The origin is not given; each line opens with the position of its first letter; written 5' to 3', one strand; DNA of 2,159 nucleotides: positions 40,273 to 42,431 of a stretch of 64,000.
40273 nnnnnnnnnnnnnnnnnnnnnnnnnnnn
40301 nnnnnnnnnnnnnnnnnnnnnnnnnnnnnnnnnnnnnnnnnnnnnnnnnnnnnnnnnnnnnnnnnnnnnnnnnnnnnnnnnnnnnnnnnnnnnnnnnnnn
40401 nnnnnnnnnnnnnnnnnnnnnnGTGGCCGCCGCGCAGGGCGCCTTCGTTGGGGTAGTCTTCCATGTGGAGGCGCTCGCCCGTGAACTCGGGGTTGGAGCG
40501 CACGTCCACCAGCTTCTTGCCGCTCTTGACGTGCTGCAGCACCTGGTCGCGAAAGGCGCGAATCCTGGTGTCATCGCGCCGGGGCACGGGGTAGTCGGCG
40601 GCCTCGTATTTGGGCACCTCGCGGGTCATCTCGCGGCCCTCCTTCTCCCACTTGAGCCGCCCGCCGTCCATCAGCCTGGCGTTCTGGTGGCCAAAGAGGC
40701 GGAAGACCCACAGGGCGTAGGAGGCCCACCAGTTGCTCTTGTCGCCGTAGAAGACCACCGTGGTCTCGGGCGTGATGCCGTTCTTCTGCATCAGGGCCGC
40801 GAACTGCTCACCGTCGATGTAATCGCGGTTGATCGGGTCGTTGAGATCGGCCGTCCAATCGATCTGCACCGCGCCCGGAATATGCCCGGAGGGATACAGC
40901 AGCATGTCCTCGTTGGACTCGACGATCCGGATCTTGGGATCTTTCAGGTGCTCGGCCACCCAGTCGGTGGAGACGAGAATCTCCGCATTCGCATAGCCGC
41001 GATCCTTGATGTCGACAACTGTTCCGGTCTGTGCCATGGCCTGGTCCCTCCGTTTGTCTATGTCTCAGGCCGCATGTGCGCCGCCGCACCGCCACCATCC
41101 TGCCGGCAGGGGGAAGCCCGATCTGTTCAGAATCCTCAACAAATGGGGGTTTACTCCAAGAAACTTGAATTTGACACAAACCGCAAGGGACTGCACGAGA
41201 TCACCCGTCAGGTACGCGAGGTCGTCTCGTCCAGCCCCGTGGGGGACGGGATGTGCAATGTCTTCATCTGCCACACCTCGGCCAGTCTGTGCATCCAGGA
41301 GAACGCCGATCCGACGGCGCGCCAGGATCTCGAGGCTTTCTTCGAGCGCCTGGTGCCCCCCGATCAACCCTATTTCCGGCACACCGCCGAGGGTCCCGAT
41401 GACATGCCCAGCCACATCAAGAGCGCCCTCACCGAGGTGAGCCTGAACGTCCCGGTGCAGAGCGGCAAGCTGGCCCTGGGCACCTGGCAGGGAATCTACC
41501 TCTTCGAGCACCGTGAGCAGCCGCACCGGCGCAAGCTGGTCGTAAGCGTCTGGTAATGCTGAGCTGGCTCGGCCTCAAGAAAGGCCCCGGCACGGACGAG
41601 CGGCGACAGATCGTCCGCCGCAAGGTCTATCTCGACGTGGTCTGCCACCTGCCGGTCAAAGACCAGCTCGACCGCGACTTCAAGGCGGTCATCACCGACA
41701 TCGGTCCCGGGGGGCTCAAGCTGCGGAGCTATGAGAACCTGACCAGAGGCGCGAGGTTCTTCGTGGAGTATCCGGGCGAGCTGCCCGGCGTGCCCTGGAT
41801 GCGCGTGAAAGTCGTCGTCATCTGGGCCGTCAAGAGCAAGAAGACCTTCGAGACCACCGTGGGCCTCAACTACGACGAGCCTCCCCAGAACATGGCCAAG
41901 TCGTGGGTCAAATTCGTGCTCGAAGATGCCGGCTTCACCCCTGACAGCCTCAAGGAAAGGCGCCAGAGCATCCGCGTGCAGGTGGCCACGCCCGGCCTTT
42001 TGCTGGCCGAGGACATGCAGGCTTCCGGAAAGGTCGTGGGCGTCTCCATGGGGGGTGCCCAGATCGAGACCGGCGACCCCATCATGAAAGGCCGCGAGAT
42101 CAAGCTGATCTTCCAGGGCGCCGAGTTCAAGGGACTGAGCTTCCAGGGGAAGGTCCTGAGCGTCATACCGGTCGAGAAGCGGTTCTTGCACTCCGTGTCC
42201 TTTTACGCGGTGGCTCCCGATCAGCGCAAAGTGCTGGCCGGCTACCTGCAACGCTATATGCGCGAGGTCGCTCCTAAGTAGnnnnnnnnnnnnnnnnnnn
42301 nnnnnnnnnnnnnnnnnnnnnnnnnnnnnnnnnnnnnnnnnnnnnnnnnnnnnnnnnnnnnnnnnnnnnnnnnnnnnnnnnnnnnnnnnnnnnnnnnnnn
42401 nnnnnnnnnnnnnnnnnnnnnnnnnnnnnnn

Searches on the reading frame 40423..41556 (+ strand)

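Call 8: search_protein_families(library=pfam, proteins=[window:40423-41556:+], max_evalue=0.001)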
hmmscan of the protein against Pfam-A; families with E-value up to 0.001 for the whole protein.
window:40423-41556:+ (377 aa): 1 family
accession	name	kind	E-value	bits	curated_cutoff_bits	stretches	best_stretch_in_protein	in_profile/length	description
PF01894.22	UPF0047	-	4.5e-42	143.3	27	1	259-376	1-117/117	Uncharacterised protein family UPF0047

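Call 88: search_protein_families(library=padloc, proteins=[window:40423-41556:+], max_evalue=0.00001)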
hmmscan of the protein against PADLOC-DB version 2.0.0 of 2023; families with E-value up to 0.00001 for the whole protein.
window:40423-41556:+ (377 aa): 0 families

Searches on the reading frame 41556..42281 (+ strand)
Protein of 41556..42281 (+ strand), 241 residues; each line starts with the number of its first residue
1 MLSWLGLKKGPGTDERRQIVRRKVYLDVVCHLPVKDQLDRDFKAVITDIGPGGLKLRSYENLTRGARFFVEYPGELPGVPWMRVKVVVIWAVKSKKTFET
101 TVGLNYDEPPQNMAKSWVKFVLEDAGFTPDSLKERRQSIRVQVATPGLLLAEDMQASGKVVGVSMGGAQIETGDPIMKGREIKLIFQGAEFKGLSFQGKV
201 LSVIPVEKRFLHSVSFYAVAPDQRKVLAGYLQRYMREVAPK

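Call 8: search_protein_families(library=pfam, proteins=[window:41556-42281:+], max_evalue=0.001)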
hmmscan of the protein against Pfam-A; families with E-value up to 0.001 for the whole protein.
window:41556-42281:+ (241 aa): 1 family
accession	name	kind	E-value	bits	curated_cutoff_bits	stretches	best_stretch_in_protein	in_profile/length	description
PF07238.19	PilZ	-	1.3e-19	70.9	22.5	2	134-232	1-101/102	PilZ domain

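Call 88: search_protein_families(library=padloc, proteins=[window:41556-42281:+], max_evalue=0.00001)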
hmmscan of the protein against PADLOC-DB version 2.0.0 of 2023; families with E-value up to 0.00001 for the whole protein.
window:41556-42281:+ (241 aa): 0 families
